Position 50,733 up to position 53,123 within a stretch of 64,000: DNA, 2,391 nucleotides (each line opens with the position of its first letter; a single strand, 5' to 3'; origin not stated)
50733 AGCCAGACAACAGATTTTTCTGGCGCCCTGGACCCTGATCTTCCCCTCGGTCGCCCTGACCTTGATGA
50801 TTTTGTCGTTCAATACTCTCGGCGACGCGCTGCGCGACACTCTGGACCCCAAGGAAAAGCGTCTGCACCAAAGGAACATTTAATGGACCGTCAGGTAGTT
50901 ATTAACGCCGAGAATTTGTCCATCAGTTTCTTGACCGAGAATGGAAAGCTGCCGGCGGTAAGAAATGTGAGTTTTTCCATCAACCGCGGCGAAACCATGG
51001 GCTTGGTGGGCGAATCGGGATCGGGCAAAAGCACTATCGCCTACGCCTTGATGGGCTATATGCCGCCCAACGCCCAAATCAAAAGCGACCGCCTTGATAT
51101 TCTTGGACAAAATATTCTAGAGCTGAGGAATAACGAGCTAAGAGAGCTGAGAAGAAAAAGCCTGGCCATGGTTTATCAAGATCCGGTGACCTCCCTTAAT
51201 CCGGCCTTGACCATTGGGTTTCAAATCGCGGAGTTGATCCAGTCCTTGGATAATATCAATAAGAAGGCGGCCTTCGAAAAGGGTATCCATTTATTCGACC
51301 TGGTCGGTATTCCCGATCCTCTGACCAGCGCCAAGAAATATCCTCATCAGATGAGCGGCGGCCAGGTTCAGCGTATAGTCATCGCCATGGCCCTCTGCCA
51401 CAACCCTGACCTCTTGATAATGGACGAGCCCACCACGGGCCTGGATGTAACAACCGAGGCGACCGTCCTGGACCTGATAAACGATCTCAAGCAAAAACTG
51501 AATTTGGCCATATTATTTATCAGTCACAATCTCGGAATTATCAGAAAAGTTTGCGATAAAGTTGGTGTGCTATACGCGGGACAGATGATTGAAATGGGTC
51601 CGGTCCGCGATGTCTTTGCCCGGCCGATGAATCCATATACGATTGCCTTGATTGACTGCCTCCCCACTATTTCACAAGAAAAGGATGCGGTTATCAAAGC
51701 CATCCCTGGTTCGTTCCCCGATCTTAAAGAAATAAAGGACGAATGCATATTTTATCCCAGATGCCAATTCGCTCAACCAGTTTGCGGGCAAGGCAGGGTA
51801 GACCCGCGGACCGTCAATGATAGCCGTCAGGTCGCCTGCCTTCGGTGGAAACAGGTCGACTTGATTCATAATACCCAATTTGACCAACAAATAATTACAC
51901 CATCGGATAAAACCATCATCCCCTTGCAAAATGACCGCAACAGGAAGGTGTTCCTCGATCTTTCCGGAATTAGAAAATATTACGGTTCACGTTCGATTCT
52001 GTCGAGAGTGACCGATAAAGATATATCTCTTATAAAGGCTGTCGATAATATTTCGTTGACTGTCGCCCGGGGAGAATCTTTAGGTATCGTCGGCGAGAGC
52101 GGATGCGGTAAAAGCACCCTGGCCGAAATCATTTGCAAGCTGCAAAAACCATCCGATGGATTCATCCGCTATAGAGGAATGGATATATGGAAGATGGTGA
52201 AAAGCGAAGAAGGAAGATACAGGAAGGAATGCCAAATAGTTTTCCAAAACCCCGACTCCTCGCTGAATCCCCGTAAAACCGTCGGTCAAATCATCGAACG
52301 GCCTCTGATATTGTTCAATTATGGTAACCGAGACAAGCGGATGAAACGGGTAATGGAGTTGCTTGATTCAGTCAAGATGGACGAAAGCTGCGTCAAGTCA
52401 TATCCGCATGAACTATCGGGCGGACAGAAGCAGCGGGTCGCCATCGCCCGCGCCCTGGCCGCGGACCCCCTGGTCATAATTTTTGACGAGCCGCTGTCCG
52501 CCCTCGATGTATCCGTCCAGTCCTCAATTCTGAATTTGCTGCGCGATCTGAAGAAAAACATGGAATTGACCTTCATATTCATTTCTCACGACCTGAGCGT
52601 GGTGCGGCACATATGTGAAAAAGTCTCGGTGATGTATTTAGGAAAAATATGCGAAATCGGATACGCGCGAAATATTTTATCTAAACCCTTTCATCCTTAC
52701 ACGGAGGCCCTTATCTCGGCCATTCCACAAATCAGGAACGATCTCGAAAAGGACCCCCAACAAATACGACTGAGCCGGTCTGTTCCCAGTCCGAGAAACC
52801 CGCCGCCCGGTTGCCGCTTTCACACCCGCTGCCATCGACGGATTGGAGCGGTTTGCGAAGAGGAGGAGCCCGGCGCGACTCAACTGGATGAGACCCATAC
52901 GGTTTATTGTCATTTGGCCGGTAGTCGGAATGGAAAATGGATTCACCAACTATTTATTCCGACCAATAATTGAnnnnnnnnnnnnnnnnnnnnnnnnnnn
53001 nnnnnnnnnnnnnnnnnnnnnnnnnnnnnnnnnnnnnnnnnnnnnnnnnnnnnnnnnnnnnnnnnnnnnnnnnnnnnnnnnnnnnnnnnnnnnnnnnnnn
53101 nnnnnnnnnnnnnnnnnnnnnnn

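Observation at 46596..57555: Non-Pyl MttB-family methyltransferase and corrinoid protein embedded with PrpD-like and CysK-like enzymes and a Dpp-type importer: candidate pathway for an unidentified methylated amine or betaine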

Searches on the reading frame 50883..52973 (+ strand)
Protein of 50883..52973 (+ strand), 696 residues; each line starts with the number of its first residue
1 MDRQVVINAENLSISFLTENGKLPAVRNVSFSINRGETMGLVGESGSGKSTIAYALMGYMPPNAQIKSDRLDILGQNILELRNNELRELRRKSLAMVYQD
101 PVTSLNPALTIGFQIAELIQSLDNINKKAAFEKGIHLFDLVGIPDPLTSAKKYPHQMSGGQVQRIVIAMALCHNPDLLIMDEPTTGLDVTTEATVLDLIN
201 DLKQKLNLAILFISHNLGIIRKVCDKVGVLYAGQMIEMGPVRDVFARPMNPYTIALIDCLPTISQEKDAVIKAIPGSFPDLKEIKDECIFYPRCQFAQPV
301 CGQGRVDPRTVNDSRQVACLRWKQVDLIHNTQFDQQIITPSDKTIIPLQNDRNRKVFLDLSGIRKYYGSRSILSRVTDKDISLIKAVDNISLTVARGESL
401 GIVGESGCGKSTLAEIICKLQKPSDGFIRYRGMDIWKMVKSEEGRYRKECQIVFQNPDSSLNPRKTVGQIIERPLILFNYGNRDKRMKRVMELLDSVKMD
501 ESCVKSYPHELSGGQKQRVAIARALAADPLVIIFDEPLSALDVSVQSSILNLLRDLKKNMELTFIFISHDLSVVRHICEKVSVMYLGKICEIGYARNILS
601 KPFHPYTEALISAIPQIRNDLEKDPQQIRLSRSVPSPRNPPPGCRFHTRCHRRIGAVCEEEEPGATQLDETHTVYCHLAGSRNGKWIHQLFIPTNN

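Call 6: search_protein_families(library=pfam, proteins=[window:50883-52973:+])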
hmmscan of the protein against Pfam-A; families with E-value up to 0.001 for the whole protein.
window:50883-52973:+ (696 aa): 18 families
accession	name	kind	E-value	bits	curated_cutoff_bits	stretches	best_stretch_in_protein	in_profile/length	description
PF00005.33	ABC_tran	-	2.6e-65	219.6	25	2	388-538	2-136/137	ABC transporter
PF08352.17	oligo_HPY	-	9.1e-34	116.1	27.1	2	236-301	1-65/65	Oligopeptide/dipeptide transporter, C-terminal region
PF02463.25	SMC_N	-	2.6e-17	63.4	40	2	401-582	28-210/220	RecF/RecN/SMC N terminal domain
PF13304.12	AAA_21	-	1.1e-14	55.7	27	2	154-220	235-303/304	AAA domain, putative AbiEii toxin, Type IV TA system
PF00004.35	AAA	-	8.8e-08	33.1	21.2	0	402-451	3-51/131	ATPase family associated with various cellular activities (AAA)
PF13555.12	AAA_29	-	1.1e-07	31.9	27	0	30-66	16-52/61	P-loop containing region of AAA domain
PF13191.12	AAA_16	-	3.1e-07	31.5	32.6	0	35-83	23-83/167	AAA ATPase domain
PF00006.31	ATP-synt_ab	-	5.6e-07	29.8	29.5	0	384-421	2-38/213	ATP synthase alpha/beta family, nucleotide-binding domain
PF20720.3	nSTAND3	-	1.9e-05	24.9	27.2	0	400-422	20-42/155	Novel STAND NTPase 3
PF13401.12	AAA_22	-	6.5e-05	23.7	27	0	401-566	9-120/130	AAA domain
PF03193.22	RsgA_GTPase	-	6.7e-05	23.2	30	0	31-58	102-128/174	RsgA GTPase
PF01078.27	Mg_chelatase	-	0.00015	21.6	20.3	0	25-65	11-51/207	Magnesium chelatase, subunit ChlI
PF00910.28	RNA_helicase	-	0.00034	21.5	21.5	0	402-419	3-20/105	RNA helicase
PF13476.12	AAA_23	-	0.0004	21.5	27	0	401-418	23-40/201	AAA domain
PF00931.28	NB-ARC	-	0.00042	20.1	23.5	0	399-420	20-41/248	NB-ARC domain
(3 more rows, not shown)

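Call 7: search_protein_families(library=ncbifam, proteins=[window:50883-52973:+])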
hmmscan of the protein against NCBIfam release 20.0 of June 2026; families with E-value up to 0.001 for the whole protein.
window:50883-52973:+ (696 aa): 201 families (the best 25 are shown)
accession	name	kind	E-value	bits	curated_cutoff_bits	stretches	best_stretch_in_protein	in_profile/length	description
NF008453.0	PRK11308.1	subfamily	5.1e-176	584.8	408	2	351-680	6-327/334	dipeptide ABC transporter ATP-binding protein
NF011659.0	PRK15079.1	equivalog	1.8e-161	536.5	540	2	351-677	5-329/334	murein tripeptide/oligopeptide ABC transporter ATP binding protein OppF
NF007010.1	PRK09473.1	subfamily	7.5e-156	517.7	575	2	7-321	2-313/318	oligopeptide ABC transporter ATP-binding protein OppD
NF043071.1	DppF_dipep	equivalog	2.1e-149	497.4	660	2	351-671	7-320/331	dipeptide ABC transporter ATP-binding subunit DppF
NF008246.0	PRK11022.1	equivalog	5.4e-148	492.4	541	2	6-319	3-314/326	dipeptide ABC transporter ATP-binding protein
NF007613.0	PRK10261.1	equivalog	1.6e-144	482.7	1077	2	372-636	329-588/623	glutathione ABC transporter ATP-binding protein GsiA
NF043079.1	MMSYN1_0167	equivalog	6.8e-136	454.3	740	4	83-297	297-510/561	oligopeptide ABC transporter ATP-binding protein OppD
NF011713.0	PRK15134.1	equivalog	9.5e-133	443.6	834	2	5-262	4-262/529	microcin C ABC transporter ATP-binding protein YejF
NF043078.1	MMSYN1_0168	equivalog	6.1e-122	408.4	800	5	487-628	470-611/649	oligopeptide ABC transporter ATP-binding protein OppF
TIGR02769.1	nickel_nikE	equivalog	9.9e-122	405.5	332.55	2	358-613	3-252/265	nickel import ATP-binding protein NikE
NF011674.0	PRK15093.1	equivalog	7.8e-116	386.8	627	2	7-303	4-307/330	putrescine export ABC transporter ATP-binding protein SapD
NF007739.0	PRK10419.1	subfamily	1.1e-114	382.6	354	2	358-597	4-241/268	nickel ABC transporter ATP-binding protein NikE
NF047578.1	opine_ATP_CntD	equivalog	2.2e-113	377.9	380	2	21-271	15-264/266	staphylopine uptake ABC transporter ATP-binding protein CntD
NF047576.1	opine_ATP_CntF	equivalog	4e-113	377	385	2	22-266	16-259/264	staphylopine uptake ABC transporter ATP-binding protein CntF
TIGR02770.1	nickel_nikD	equivalog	7.1e-113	375.7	318.7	2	26-257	2-226/230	nickel import ATP-binding protein NikD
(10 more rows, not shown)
